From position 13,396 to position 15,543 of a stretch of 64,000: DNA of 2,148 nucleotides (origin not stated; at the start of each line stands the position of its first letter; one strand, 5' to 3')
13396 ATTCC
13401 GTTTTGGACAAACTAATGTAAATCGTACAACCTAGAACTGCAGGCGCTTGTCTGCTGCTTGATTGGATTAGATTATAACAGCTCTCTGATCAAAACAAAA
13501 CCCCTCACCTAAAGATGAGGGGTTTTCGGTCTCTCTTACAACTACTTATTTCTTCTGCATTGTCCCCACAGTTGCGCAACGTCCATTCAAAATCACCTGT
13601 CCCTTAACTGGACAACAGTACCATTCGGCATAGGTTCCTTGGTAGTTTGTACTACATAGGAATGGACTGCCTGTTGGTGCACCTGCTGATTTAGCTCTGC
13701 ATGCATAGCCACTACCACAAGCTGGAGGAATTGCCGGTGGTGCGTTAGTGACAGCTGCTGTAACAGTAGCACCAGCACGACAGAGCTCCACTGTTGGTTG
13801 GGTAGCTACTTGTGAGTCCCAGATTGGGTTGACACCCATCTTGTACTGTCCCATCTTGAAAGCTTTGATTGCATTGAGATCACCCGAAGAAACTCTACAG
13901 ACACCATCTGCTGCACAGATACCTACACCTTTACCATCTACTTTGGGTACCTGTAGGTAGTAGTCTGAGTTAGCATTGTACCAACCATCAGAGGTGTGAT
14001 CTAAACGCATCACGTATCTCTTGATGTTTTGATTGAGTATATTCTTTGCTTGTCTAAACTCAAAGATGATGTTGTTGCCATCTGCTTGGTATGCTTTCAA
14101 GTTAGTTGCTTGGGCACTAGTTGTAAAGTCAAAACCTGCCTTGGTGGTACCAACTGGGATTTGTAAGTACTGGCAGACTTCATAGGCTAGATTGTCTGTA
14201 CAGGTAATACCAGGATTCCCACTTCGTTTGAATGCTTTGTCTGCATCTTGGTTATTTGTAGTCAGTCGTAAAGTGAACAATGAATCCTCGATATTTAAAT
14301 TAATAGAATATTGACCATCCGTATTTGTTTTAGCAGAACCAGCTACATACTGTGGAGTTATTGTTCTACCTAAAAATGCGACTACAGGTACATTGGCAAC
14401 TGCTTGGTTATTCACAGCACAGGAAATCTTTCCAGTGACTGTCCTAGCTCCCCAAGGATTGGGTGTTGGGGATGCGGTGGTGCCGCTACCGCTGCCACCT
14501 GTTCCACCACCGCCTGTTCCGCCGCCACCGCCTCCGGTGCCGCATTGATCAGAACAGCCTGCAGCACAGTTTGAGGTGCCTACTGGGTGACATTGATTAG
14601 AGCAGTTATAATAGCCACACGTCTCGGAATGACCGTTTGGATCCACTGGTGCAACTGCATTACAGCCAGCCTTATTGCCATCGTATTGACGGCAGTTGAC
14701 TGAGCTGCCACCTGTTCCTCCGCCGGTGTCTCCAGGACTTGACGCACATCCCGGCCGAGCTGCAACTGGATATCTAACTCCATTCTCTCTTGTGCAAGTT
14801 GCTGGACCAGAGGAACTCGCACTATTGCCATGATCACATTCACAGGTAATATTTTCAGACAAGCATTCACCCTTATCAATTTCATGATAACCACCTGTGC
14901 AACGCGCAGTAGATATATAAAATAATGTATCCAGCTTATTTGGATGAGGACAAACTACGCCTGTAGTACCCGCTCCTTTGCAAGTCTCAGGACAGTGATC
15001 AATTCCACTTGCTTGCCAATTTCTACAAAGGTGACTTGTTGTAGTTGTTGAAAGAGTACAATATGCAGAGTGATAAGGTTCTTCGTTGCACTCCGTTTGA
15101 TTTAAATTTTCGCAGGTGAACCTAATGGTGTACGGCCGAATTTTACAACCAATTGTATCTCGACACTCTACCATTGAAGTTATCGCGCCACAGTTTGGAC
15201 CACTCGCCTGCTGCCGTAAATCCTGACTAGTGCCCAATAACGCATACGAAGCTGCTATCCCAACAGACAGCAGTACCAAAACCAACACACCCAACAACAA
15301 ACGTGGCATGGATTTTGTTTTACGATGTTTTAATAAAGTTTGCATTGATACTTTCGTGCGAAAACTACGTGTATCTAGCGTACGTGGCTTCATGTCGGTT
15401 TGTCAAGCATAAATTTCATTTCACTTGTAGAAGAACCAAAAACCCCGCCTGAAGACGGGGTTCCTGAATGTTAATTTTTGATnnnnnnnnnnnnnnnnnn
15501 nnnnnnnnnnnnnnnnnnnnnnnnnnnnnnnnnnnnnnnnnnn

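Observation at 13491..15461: Cysteine-rich, poly-Gly-linked surface protein gene inserted between rpsO and pnp and insulated by terminators on both sides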

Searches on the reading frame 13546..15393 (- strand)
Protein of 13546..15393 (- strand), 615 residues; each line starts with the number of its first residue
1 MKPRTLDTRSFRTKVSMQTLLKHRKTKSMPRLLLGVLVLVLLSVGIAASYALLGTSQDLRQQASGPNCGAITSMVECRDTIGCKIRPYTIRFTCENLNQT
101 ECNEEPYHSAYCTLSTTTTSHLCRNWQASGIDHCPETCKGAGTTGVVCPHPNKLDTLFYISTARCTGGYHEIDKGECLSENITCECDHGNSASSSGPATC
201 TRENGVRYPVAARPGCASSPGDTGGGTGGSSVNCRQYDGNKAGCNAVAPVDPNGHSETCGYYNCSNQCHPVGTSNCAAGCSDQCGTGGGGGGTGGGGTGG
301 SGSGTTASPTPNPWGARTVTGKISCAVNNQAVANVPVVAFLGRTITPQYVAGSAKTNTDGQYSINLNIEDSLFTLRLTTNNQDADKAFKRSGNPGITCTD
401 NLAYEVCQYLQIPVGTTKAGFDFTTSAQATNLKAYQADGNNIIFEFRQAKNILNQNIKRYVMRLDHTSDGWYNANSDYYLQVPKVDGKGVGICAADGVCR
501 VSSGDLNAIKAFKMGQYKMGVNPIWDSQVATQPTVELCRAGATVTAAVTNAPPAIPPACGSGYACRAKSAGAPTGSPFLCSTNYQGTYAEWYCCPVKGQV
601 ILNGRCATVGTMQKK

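Call 6: search_protein_families(library=pfam, proteins=[window:13546-15393:-], max_evalue=10)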
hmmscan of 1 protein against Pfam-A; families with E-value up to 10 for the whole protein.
window:13546-15393:- (615 aa): 0 families

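Call 7: search_protein_families(library=ncbifam, proteins=[window:13546-15393:-], max_evalue=0.01)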
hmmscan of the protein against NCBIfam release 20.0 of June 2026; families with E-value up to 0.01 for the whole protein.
window:13546-15393:- (615 aa): 0 families

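Call 9: find_homologous_proteins(query=window:13546-15393:-, max_evalue=0.001)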
Query window:13546-15393:- (615 aa): 4 proteins with E <= 0.001 among 8000 candidates.
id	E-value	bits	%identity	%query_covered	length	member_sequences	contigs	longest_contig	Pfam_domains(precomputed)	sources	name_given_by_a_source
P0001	0.0e+0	1433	100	100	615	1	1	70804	-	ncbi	-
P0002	1.3e-77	280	35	82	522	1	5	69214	-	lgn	-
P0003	4.0e-76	275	48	48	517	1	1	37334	-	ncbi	-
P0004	5.2e-25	106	54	9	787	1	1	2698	PF13229.13,PF07602.18,PF05048.20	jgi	jgi:parallel beta-helix repeat protein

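Call 10: search_solved_structures(query=window:13546-15393:-, max_evalue=10)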
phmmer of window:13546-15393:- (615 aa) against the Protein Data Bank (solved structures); distinct sequences matched with E-value up to 10: 216 (the best 60 are shown).
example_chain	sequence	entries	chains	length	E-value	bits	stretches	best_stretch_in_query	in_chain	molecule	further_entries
1bwm_A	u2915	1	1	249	0.0014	20.4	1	282-387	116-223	PROTEIN (ALPHA-BETA T CELL RECEPTOR (TCR) (D10))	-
3tf7_C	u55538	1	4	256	0.0016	20.3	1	260-327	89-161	42F3 Mut7 scFv (42F3 alpha chain, linker, 42F3 beta chain)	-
7rk2_C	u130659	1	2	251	0.0079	17.9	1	272-329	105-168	scFv 2D9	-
9dbd_A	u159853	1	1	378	0.0095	17.7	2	284-320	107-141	Tet4 Variant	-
9dbf_A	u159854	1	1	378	0.013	17.2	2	284-320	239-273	Tet4 Variant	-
5f3j_C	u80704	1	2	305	0.016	17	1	237-329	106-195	Antibody 2D10 single chain variable fragment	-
7wvf_C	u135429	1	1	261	0.027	16.1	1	263-329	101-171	mAb12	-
7f15_B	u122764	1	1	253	0.03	16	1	255-330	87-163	Antibody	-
9ijr_H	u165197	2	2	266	0.033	15.9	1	286-327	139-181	scFv30 antibody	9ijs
9gw5_V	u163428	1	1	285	0.041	15.5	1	253-313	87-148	scFv type-I interferons autoantibody pamb19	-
9eza_A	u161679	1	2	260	0.045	15.4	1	256-318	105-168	Nemolizumab scFv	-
6oao_B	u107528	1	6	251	0.047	15.4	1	286-340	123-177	Antibody 092096 single chain variable fragment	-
2ghw_B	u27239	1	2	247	0.048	15.3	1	287-328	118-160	anti-sars scFv antibody, 80R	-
8yj7_G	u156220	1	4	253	0.049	15.3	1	287-340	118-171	scFv13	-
7w7q_A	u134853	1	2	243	0.051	15.3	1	280-317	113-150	1F11S antibody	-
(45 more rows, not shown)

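Call 12: find_encoding_contigs(protein=P0001, flank=3000, max_places=3)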
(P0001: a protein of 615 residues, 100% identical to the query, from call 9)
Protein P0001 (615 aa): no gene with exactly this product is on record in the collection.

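Call 13: find_encoding_contigs(protein=P0002, flank=8000, max_places=5)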
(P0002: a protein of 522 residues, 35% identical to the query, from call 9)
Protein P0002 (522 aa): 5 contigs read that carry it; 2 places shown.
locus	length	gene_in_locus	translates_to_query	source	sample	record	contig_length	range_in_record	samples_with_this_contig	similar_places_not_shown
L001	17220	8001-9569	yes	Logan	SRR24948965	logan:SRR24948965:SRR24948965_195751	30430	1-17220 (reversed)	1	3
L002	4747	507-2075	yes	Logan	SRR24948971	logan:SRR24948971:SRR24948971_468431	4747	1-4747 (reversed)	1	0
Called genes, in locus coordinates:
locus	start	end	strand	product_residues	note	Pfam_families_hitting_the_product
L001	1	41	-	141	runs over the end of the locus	PF01850:PIN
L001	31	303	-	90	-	-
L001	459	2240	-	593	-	PF07973:tRNA_SAD, PF00587:tRNA-synt_2b, PF03129:HGTP_anticodon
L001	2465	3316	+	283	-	PF05050:Methyltransf_21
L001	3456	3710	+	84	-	-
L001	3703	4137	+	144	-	-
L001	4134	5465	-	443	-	PF05221:AdoHcyase, PF00670:AdoHcyase_NAD, PF02826:2-Hacid_dh_C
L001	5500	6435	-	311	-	PF00294:PfkB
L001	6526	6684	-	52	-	-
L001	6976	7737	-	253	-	PF01209:Ubie_methyltran, PF02353:CMAS, PF13489:Methyltransf_23, PF05175:MTS (weak), PF13847:Methyltransf_31, PF08241:Methyltransf_11, PF08242:Methyltransf_12, PF13649:Methyltransf_25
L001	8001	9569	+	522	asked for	-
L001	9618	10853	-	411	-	PF04851:ResIII (weak), PF00270:DEAD, PF00271:Helicase_C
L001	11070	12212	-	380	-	PF13173:AAA_14, PF13635:DUF4143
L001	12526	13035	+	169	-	PF00466:Ribosomal_L10, PF27436:RL10_C (weak)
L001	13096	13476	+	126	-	PF16320:Ribosomal_L12_N, PF00542:Ribosomal_L12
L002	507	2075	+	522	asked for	-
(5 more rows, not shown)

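Call 14: find_encoding_contigs(protein=P0003, flank=8000, max_places=5)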
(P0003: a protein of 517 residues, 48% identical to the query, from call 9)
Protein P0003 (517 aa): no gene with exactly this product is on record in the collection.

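Call 20: find_related_loci(query=A1, collection=genome_contigs, flank=8000)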
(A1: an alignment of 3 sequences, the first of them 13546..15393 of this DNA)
Query A1 (615 aa) in genome_contigs; peptide patterns used: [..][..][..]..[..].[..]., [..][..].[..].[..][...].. (x = any residue, [..] = any of these).
18 stretches matched a pattern; 1 encode a relative of the query (tblastn E <= 1e-3); 1 distinct loci.
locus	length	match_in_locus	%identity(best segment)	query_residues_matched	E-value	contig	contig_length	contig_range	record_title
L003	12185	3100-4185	41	181-547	7e-76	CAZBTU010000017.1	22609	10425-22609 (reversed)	MAG TPA_asm: uncultured Pseudomonadales bacterium isolate SRP286056_co2_100 genome assembly, contig: NODE_3365_length_22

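Call 27: search_protein_families(library=pfam, proteins=[P0002, P0003, P0004], max_evalue=0.01)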
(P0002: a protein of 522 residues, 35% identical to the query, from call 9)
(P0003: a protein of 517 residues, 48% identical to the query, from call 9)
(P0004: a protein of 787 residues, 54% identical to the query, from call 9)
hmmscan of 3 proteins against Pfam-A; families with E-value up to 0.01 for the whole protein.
P0002 (522 aa): 1 family
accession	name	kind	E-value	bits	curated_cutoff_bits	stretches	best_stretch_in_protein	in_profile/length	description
PF15976.11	CooC_C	-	0.0045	17.4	29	0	127-167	43-88/93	CS1-pili formation C-terminal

P0003 (517 aa): 0 families

P0004 (787 aa): 3 families
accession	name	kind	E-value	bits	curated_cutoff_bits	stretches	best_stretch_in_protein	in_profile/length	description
PF13229.12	Beta_helix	-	5.8e-30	104.4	25.9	3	258-392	21-149/158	Right handed beta helix region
PF05048.19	NosD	-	9.6e-29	100.8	23.6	3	263-391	41-159/212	Periplasmic copper-binding protein (NosD)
PF07602.17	DUF1565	-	7.2e-06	25.9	20.3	1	338-438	125-201/257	Protein of unknown function (DUF1565)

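Call 41: predict_structure(alignment_id=A4)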
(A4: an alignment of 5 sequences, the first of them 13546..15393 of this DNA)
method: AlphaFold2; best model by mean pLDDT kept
length: 615 residues; sequences in the alignment: 5
mean_pLDDT: 48.4   pTM: 0.41
mean pLDDT of the five models: 48.4, 43.8, 42.2, 39.5, 38.2
residues with pLDDT >= 90: 23; 70-90: 149; 50-70: 98; < 50: 345
segments of 3 or more residues with pLDDT < 50: 1-35, 45-312, 381-383, 469-474, 549-555, 569-589, 611-615
pLDDT, mean of each block of 10 residues (from residue 1): 28 29 31 55 48 30 21 20 23 28 26 24 24 24 24 23 23 22 21 23 23 21 21 25 26 26 25 26 23 27 32 73 87 87 66 90 86 77 65 64 69 84 89 78 87 82 68 54 69 85 78 76 77 81 64 49 57 36 42 63 58 35
secondary structure, 60 per line:
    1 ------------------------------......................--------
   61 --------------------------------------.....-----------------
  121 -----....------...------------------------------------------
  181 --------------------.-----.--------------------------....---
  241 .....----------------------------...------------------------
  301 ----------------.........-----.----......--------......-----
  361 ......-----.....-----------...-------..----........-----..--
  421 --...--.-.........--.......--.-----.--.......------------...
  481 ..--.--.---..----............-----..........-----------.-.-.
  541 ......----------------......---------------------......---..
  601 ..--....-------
elements in order: H31-52 H99-103 H126-129 H234-237 H241-245 E317-325 E336-341 E350-355 E361-366 E372-376 E388-390 E404-408 E423-425 E430-438 E441-447 E459-465 E478-482 E498-502 H503-509 E515-524 E540-546 E563-568 E590-595 E599-602 E605-608

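Call 64: find_related_loci(query=A9, collection=metagenome_contigs, flank=5000)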
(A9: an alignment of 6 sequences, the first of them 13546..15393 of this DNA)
Query A9 (615 aa) in metagenome_contigs; peptide patterns used: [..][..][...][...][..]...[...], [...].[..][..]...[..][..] (x = any residue, [..] = any of these).
295 stretches matched a pattern, but none encodes a relative of the query by tblastn (E <= 1e-3).

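Call 67: find_related_loci(query=A9, collection=viral_contigs, flank=4000)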
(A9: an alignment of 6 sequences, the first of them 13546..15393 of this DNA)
Query A9 (615 aa) in viral_contigs; peptide patterns used: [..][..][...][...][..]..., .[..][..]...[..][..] (x = any residue, [..] = any of these).
118 stretches matched a pattern, but none encodes a relative of the query by tblastn (E <= 1e-3).

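Call 79: fold_search(model_id=the predicted structure, library=pdb)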
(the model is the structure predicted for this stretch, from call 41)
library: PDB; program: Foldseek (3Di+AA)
matches with E <= 10: 1087; with E <= 0.001: 42
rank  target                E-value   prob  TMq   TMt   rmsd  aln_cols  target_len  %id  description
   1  4yok                  1.8e-08  1.00  0.18  0.41   9.6       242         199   14  Crystal structure of a DUF3823 family protein (PARMER_04126) from Parabacteroides merdae ATCC 43184 at 1.80 A resolution (released 2015-03-25)
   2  4fxt_E                2.5e-08  1.00  0.17  0.39   9.1       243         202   14  Crystal structure of a DUF3823 family protein (BACOVA_02663) from Bacteroides ovatus ATCC 8483 at 2.77 A resolution (released 2012-07-25)
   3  4fxt_J                2.0e-07  1.00  0.17  0.39   8.8       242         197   14  Crystal structure of a DUF3823 family protein (BACOVA_02663) from Bacteroides ovatus ATCC 8483 at 2.77 A resolution (released 2012-07-25)
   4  4fxt_G                2.1e-07  1.00  0.17  0.38   9.2       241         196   14  Crystal structure of a DUF3823 family protein (BACOVA_02663) from Bacteroides ovatus ATCC 8483 at 2.77 A resolution (released 2012-07-25)
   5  5z24_B                2.6e-05  0.99  0.15  0.20  11.8       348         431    7  Crystal structure of shaft pilin spaD from Lactobacillus rhamnosus GG - K365A mutant (released 2018-06-20)
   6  9lr7_C                4.4e-05  1.00  0.15  0.23  13.8       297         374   13  Crystal Structure of the Basal pilin EbpB from Enterococcus faecalis. (released 2025-07-16)
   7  4oq1                  5.5e-05  1.00  0.13  0.22  15.8       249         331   14  Structure of the Streptococcal ancillary pilin (released 2014-04-23)
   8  5f44_B                6.1e-05  0.99  0.15  0.30  15.1       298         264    8  Crystal structure of shaft pilin spaA from Lactobacillus rhamnosus GG (released 2016-07-20)
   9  5f44_C                8.1e-05  1.00  0.15  0.31  16.3       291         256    8  Crystal structure of shaft pilin spaA from Lactobacillus rhamnosus GG (released 2016-07-20)
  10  4hss_B                1.1e-04  0.99  0.17  0.24  12.5       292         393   10  Structure of the Full-Length Major Pilin SpaD from Corynebacterium diphtheriae (released 2013-11-13)
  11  8qox_B                1.1e-04  1.00  0.15  0.19  11.1       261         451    8  Two-component assembly of SlaA and SlaB S-layer proteins of Sulfolobus acidocaldarius (released 2024-02-21)
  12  5hts_C                1.1e-04  0.99  0.14  0.29  16.8       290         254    9  Crystal structure of shaft pilin spaA from Lactobacillus rhamnosus GG - D295N mutant (released 2016-07-20)
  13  5hts_D                1.1e-04  0.99  0.15  0.29  15.9       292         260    8  Crystal structure of shaft pilin spaA from Lactobacillus rhamnosus GG - D295N mutant (released 2016-07-20)
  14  3rkp_B                1.1e-04  0.99  0.14  0.21  13.3       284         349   12  Crystal structure of BcpA*(D312A), the major pilin subunit of Bacillus cereus (released 2012-05-30)
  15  8r50_A                1.2e-04  0.96  0.11  0.04  19.5       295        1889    8  Mouse teneurin-3 compact dimer - A1B1 isoform (released 2024-05-08)
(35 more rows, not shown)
